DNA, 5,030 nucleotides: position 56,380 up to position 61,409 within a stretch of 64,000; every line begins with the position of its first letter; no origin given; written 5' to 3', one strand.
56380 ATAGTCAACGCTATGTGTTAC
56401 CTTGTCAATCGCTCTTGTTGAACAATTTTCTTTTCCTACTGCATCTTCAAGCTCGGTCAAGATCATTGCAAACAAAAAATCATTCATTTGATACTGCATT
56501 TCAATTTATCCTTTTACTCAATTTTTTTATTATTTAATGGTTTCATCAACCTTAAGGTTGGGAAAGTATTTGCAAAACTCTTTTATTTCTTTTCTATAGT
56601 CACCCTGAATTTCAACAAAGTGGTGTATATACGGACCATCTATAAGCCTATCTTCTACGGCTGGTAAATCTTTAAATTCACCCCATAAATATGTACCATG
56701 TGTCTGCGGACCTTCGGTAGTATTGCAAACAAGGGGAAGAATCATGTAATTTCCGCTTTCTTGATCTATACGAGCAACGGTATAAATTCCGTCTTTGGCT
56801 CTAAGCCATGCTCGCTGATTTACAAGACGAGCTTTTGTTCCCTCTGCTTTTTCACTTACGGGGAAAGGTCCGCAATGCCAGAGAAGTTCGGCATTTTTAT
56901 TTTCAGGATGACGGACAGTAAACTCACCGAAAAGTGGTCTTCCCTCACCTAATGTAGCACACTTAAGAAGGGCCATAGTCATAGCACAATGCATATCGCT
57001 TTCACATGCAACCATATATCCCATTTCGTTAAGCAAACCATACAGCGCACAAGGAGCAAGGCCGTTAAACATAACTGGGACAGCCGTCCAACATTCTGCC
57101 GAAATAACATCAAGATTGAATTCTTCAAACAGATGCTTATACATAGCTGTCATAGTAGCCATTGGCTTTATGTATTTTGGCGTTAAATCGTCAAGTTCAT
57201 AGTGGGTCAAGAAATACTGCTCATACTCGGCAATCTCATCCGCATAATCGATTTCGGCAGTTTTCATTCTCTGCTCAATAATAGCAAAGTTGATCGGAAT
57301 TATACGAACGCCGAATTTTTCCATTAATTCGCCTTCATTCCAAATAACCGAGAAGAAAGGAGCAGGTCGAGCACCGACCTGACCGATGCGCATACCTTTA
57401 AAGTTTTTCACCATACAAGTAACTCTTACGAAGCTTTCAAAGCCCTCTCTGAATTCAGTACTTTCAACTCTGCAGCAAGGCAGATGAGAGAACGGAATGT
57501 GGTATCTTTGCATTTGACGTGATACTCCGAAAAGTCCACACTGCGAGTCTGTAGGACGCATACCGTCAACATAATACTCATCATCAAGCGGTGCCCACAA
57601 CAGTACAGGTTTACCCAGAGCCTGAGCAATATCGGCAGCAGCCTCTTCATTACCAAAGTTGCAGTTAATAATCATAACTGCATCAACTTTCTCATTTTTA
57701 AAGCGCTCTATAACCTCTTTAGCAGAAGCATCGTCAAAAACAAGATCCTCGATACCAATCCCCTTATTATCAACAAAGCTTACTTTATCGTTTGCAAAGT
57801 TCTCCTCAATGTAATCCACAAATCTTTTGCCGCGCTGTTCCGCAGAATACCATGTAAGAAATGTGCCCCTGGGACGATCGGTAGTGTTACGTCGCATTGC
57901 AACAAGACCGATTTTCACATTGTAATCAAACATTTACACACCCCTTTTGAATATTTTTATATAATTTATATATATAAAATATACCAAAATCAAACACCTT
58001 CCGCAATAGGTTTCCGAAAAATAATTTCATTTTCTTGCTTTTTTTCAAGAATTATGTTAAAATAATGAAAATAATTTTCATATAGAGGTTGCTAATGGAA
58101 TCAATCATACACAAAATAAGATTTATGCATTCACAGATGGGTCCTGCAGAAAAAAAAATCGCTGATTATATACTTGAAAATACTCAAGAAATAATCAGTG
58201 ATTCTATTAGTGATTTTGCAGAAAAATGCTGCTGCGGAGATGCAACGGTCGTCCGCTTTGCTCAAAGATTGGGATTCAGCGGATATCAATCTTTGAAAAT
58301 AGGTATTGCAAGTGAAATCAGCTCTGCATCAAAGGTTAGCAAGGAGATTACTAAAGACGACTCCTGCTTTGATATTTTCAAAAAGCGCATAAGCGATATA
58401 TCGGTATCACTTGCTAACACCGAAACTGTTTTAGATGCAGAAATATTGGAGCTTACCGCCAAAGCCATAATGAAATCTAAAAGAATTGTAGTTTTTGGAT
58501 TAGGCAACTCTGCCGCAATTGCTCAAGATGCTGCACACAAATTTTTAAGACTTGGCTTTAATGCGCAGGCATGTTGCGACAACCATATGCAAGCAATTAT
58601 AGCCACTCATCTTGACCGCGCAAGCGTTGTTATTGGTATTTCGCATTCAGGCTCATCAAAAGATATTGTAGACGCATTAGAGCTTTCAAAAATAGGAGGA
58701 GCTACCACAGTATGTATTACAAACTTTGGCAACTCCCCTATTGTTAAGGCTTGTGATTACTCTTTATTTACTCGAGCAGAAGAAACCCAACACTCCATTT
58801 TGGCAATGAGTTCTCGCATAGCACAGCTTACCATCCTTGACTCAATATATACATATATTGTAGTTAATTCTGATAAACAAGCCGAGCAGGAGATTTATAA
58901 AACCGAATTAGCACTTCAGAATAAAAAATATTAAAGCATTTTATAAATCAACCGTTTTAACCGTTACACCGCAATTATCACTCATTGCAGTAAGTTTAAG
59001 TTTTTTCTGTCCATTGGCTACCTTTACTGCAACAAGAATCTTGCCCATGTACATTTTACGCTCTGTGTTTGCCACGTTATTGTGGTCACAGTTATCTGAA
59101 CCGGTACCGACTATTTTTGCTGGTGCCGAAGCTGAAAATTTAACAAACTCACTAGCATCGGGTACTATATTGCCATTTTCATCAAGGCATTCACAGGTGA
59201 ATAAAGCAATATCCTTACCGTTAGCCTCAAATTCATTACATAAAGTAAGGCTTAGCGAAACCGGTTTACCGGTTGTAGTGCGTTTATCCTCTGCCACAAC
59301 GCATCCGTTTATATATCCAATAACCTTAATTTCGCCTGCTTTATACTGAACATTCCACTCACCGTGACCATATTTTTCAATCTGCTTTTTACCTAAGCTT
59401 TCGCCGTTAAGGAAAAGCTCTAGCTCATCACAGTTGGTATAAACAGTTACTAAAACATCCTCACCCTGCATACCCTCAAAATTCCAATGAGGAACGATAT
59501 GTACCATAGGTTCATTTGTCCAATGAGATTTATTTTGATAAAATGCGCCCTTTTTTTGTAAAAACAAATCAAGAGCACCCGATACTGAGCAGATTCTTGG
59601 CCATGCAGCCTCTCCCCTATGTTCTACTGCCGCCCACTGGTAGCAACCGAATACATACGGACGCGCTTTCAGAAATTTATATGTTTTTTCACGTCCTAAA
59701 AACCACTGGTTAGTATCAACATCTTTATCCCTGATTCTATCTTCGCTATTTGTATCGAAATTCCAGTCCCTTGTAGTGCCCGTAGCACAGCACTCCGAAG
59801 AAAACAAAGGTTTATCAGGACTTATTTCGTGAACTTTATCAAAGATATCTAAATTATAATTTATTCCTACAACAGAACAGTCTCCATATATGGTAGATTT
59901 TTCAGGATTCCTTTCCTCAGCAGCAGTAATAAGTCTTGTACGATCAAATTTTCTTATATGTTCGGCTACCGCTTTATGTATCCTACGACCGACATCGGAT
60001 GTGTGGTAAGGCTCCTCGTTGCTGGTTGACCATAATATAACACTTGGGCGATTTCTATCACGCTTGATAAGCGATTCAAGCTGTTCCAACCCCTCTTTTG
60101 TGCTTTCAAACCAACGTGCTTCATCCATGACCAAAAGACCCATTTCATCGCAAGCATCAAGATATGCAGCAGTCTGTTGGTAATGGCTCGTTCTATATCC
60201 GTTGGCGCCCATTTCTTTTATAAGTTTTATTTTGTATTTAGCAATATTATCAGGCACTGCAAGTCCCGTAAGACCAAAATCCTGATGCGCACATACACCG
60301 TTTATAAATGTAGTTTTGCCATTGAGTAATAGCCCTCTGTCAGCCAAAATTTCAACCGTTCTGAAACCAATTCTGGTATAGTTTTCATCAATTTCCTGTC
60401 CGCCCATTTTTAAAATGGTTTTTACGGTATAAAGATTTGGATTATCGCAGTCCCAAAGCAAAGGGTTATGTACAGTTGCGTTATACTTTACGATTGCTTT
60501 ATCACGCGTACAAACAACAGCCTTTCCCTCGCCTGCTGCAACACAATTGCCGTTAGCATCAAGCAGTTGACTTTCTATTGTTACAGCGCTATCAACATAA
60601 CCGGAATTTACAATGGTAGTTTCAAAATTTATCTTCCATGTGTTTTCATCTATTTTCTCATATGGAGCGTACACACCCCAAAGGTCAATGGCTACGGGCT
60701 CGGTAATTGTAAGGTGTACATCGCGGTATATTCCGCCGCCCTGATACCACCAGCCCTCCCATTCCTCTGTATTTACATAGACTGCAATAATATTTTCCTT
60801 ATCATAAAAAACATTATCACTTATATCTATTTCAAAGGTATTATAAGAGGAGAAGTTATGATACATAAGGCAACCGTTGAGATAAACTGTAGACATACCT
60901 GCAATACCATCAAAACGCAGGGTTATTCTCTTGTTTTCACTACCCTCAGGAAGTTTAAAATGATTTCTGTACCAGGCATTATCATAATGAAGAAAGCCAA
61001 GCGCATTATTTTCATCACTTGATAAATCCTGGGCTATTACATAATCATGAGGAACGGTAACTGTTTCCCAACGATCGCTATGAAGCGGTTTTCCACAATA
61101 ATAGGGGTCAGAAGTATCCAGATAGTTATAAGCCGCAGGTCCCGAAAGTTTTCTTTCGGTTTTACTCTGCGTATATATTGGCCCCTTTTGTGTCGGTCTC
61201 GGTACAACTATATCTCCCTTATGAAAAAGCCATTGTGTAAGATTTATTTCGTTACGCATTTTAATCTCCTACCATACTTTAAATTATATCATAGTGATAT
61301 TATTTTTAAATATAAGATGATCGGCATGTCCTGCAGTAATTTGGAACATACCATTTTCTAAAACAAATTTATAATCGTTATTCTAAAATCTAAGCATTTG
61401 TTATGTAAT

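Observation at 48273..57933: Non-canonical catabolic operon: iolB-iolC-iolJ-like lower pathway fused to a FucI-like isomerase, FGGY kinase, GlcD/CCG oxidase and a fused EtfBA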

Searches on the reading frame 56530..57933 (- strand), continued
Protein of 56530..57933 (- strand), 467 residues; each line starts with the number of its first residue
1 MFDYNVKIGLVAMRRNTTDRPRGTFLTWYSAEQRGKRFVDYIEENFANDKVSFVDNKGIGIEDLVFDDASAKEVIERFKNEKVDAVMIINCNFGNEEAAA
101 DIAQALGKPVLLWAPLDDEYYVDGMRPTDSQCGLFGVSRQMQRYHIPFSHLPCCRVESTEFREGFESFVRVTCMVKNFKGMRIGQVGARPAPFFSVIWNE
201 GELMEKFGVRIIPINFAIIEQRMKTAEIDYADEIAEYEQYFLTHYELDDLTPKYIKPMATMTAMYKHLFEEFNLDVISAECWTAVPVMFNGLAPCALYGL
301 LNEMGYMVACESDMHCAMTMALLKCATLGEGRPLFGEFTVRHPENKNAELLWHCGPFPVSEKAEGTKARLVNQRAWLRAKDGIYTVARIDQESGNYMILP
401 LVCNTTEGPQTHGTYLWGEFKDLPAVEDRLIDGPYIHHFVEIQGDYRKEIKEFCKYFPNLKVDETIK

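Call 83: search_protein_families(library=ncbifam, proteins=[L004:8631-9977:+, L056:12565-14691:+, L041:1702-4017:+, L001:16592-17245:+, L056:3170-3874:+, L056:9314-9988:+], max_evalue=0.00001)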
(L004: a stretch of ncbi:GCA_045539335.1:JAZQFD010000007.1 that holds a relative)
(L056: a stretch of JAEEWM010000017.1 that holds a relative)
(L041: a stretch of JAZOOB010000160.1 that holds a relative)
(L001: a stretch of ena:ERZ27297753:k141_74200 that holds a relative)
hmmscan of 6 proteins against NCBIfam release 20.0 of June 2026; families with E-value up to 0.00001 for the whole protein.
L004:8631-9977:+ (449 aa): 1 family
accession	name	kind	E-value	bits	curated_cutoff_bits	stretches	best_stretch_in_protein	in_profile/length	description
NF053856.1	Nd1_6BtaGucnBT3312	equivalog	1.1e-62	212.2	700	1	31-442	61-479/483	endo-1,6-beta-glucanase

L056:12565-14691:+ (708 aa): 8 families
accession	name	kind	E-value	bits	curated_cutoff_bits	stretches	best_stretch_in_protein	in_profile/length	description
NF011678.0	PRK15098.1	equivalog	1.5e-181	605.6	666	2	10-422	39-448/765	beta-glucosidase BglX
NF052331.1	Bet13-16Glucosase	equivalog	3.5e-129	432.2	1330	2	7-405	14-410/750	exo-beta-d-1,3/1,6-glucosidase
NF052329.1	XyloArabinsidase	equivalog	5.6e-120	401.6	1050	2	7-405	4-413/750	beta-xylosidase/alpha-l-arabinosidase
NF041579.1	betaxyl_Flavo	equivalog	3.6e-111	372.5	1350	2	430-699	448-705/716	beta-xylosidase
NF041776.1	xylosidase_Xyl3A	equivalog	2.2e-104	350.1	1250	2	99-425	62-412/846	xylan 1,4-beta-xylosidase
NF041610.1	alph_arabinopyran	equivalog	3.6e-72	243.7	1300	1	102-695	59-640/738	exo-alpha-(1->6)-L-arabinopyranosidase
NF052330.1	BetGlucosiCelf0468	equivalog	3.6e-53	181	1300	2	434-695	551-809/817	beta-d-glucosidase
NF003740.0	PRK05337.1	equivalog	1.1e-09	37.9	207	1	118-305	99-282/340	beta-N-acetylhexosaminidase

L041:1702-4017:+ (772 aa): 11 families
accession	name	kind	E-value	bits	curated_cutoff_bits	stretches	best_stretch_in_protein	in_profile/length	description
NF041462.1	GalA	equivalog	9.2e-230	764.7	900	1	12-767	1-762/763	beta-galactosidase GalA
NF041463.1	GalB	equivalog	1.6e-146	489.4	900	1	47-761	86-869/869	beta-galactosidase GalB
NF050095.1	BetGlucuronLacZ4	equivalog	9.3e-65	219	950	1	57-650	32-657/666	beta-glucuronidase LacZ4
NF007538.0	PRK10150.1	equivalog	3.7e-51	174.1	544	3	171-378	170-359/607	beta-glucuronidase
NF049877.1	GlucurArabfur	equivalog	5.2e-42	143.6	1800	1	54-416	390-773/1400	beta-d-glucuronidase/beta-L-arabinofuranosidase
NF052611.1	beta_gal_Bga2A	equivalog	2.8e-38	131.5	999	1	84-485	104-526/1007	beta-galactosidase, LacZ type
NF049891.1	Bet1-4galacdseBT4156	equivalog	1.4e-36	125.8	1700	1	56-414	39-409/946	exo-beta-1,4-galactosidase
NF007666.0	PRK10340.1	equivalog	6.2e-35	120.3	1284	1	86-442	103-473/1030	beta-galactosidase subunit alpha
NF041100.1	betagal_LacZ_Ttogales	equivalog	1.5e-31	109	2000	1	92-448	110-472/1090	beta-galactosidase LacZ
NF007074.0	PRK09525.1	subfamily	3.1e-26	91.4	1221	1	91-449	119-493/1027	beta-galactosidase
NF049890.1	Bet1-4galacdseBT4151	equivalog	5.3e-12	44.5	1500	1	91-376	108-402/952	exo-beta-1,4-galactosidase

L001:16592-17245:+ (217 aa): 0 families

L056:3170-3874:+ (234 aa): 2 families
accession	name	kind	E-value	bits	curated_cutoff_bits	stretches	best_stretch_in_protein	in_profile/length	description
NF003302.0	PRK04302.1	subfamily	9.6e-54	182.5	132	1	16-224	10-221/223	triose-phosphate isomerase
TIGR00419.1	tim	equivalog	1.6e-24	87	130.6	1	34-212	25-228/228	triose-phosphate isomerase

L056:9314-9988:+ (224 aa): 8 families
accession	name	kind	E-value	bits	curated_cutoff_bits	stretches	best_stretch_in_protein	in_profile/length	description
TIGR00875.1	fsa_talC_mipB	equivalog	2.7e-70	236.1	245.95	1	1-214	1-211/213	fructose-6-phosphate aldolase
NF009296.0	PRK12653.1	subfamily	1.1e-67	228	306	1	1-220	1-219/220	fructose-6-phosphate aldolase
NF009299.0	PRK12656.1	equivalog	4.7e-63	212.7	214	1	1-221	1-222/222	fructose-6-phosphate aldolase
TIGR00874.1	talAB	equivalog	2e-15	57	396.2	1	83-195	127-250/317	transaldolase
NF009001.0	PRK12346.1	subfamily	1.8e-13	50.7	439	1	87-195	132-251/316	transaldolase A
NF008965.0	PRK12309.1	equivalog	1.3e-11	44.1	550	1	84-195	134-256/392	transaldolase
TIGR02134.1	transald_staph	equivalog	1.9e-09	37.6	281.95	1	5-195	10-206/236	transaldolase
NF002881.0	PRK03343.1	subfamily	8.6e-06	25.1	367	0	65-124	119-179/370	transaldolase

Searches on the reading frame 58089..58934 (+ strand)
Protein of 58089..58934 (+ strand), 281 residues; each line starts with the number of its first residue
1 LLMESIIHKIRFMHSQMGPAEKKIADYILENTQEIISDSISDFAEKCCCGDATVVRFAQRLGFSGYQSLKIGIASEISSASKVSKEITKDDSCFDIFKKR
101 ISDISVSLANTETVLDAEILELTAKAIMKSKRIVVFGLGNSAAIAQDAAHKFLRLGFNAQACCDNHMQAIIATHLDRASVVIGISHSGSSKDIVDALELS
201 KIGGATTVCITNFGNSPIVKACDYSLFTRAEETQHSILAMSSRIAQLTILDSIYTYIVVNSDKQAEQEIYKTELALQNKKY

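Call 3: search_protein_families(library=pfam, proteins=[window:58089-58934:+])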
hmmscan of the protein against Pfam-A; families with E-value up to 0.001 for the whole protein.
window:58089-58934:+ (281 aa): 3 families
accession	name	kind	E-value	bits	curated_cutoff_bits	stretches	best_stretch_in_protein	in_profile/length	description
PF01380.27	SIS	-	3e-23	82.5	25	1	127-254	2-129/131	SIS domain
PF01418.23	HTH_6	-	1.3e-21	76.8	28.3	1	7-79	4-76/77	Helix-turn-helix domain, rpiR family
PF13580.11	SIS_2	-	8.7e-08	32.7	27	0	119-151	24-56/138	SIS domain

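Call 4: search_protein_families(library=ncbifam, proteins=[window:58089-58934:+])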
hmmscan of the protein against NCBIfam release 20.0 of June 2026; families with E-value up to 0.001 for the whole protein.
window:58089-58934:+ (281 aa): 22 families
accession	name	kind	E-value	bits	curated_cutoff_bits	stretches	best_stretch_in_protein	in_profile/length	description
NF008458.0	PRK11337.1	equivalog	1.1e-57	195.3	378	1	5-280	15-291/293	MurR/RpiR family transcriptional regulator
NF040776.2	AlsR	equivalog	4.1e-53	180.1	400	1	5-274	3-273/279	transcriptional repressor AlsR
NF008451.0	PRK11302.1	subfamily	5.7e-44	150.7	296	1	6-280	3-277/286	transcriptional regulator HexR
NF010701.0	PRK14101.1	equivalog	5.7e-44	150.3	920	1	4-261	341-598/638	bifunctional transcriptional regulator/glucokinase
NF008590.0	PRK11557.1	equivalog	5.6e-39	134.2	355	1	7-273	4-275/282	MurR/RpiR family transcriptional regulator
NF012026.0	PRK15482.1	equivalog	5.8e-37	127.7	408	1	7-270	4-275/285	HTH-type transcriptional regulator MurR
TIGR03127.2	RuMP_HxlB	equivalog_domain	4e-11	43.1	160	1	104-264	4-166/178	6-phospho-3-hexuloisomerase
NF041755.1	RuMP_HxlAB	equivalog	1.6e-09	37.2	500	1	95-268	215-382/391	bifunctional 3-hexulose-6-phosphate synthase/6-phospho-3-hexuloisomerase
TIGR01135.1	glmS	equivalog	1.6e-09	36.9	418.05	1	87-266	242-426/607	glutamine--fructose-6-phosphate transaminase (isomerizing)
NF046059.1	NagB_SO3506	equivalog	2.6e-09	36.8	430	1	178-257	87-165/330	glucosamine-6-phosphate deaminase NagB-II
NF001484.0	PRK00331.1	subfamily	3.1e-09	35.8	381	1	101-272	258-427/601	isomerizing glutamine--fructose-6-phosphate transaminase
NF008481.0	PRK11382.1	equivalog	1.9e-08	33.9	430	1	116-232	33-147/340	fructoselysine 6-phosphate deglycase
NF008141.0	PRK10892.1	equivalog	1.2e-06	28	505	1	107-232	26-151/328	arabinose-5-phosphate isomerase KdsD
NF003915.0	PRK05441.1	subfamily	2.7e-06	26.6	168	1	168-262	122-217/300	N-acetylmuramic acid 6-phosphate etherase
NF006425.0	PRK08674.1-5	equivalog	5.7e-06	25.5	471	1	128-214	47-131/358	bifunctional phosphoglucose/phosphomannose isomerase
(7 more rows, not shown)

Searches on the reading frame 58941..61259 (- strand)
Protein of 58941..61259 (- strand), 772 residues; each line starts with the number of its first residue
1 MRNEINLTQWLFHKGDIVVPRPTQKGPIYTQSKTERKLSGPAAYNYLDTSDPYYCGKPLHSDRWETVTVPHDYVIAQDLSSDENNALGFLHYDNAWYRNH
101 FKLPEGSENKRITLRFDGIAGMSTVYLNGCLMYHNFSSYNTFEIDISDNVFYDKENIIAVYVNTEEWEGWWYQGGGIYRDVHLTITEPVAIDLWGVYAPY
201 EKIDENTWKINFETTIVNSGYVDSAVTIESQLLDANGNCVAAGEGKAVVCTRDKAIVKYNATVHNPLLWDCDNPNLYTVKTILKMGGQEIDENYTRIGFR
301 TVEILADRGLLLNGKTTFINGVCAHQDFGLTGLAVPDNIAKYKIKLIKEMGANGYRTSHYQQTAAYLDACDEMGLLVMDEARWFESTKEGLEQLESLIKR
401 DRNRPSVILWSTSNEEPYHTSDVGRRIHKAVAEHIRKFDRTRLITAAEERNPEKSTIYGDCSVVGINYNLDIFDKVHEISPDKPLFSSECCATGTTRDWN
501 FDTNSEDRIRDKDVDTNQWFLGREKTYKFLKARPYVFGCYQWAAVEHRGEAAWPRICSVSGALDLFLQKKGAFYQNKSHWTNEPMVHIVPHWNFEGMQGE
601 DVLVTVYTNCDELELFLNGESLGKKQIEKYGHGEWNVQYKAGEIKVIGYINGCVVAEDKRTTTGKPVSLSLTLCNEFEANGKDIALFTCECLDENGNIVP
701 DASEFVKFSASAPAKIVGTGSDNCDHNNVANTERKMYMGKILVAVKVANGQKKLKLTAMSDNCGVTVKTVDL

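Call 21: search_protein_families(library=pfam, proteins=[window:58941-61259:-])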
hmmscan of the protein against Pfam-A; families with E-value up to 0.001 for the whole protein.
window:58941-61259:- (772 aa): 7 families
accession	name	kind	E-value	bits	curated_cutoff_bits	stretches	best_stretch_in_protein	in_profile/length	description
PF02836.23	Glyco_hydro_2_C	-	8.5e-29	101.1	21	2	306-382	4-80/302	Glycosyl hydrolases family 2, TIM barrel domain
PF16355.11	DUF4982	-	6.8e-20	71.2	23.9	1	599-656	1-61/61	Domain of unknown function (DUF4982)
PF18565.7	Glyco_hydro2_C5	-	3.6e-18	65.8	32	1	675-763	8-97/103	Glycoside hydrolase family 2 C-terminal domain 5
PF00703.27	Glyco_hydro_2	-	6.6e-17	62.7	23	1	201-300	11-109/109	Glycosyl hydrolases family 2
PF02837.24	Glyco_hydro_2_N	-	9.7e-15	55.3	28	1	64-184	23-166/169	Glycosyl hydrolases family 2, sugar binding domain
PF22666.2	Glyco_hydro_2_N2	-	6.6e-09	36.5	27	1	77-163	32-118/167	Glycosyl hydrolase 2 galactose-binding domain-like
PF13364.12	BetaGal_ABD2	-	0.00093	20.4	23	0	83-163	26-107/112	Beta-galactosidase second all-beta domain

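Call 83: search_protein_families(library=ncbifam, proteins=[window:58941-61259:-], max_evalue=0.00001)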
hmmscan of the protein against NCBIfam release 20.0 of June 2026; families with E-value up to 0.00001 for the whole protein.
window:58941-61259:- (772 aa): 11 families
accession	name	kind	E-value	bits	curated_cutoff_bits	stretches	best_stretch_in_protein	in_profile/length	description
NF041462.1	GalA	equivalog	1.1e-213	711.6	900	1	9-762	3-755/763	beta-galactosidase GalA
NF041463.1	GalB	equivalog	3e-136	455.4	900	1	58-761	94-867/869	beta-galactosidase GalB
NF050095.1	BetGlucuronLacZ4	equivalog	1.6e-63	214.9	950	1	59-646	31-650/666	beta-glucuronidase LacZ4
NF049877.1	GlucurArabfur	equivalog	1.1e-50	172.3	1800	1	60-659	393-1027/1400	beta-d-glucuronidase/beta-L-arabinofuranosidase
NF007538.0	PRK10150.1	equivalog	3.6e-48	164.3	544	2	27-381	4-359/607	beta-glucuronidase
NF052611.1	beta_gal_Bga2A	equivalog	2.3e-45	155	999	1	95-381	115-400/1007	beta-galactosidase, LacZ type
NF007666.0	PRK10340.1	equivalog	3.1e-43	147.8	1284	1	96-458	112-486/1030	beta-galactosidase subunit alpha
NF049891.1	Bet1-4galacdseBT4156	equivalog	1.3e-41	142.5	1700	1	45-420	26-412/946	exo-beta-1,4-galactosidase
NF041100.1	betagal_LacZ_Ttogales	equivalog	5.1e-35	120.5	2000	1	95-468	110-488/1090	beta-galactosidase LacZ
NF007074.0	PRK09525.1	subfamily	1.8e-31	108.8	1221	1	96-443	123-484/1027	beta-galactosidase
NF049890.1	Bet1-4galacdseBT4151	equivalog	1e-17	63.4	1500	1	94-381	108-404/952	exo-beta-1,4-galactosidase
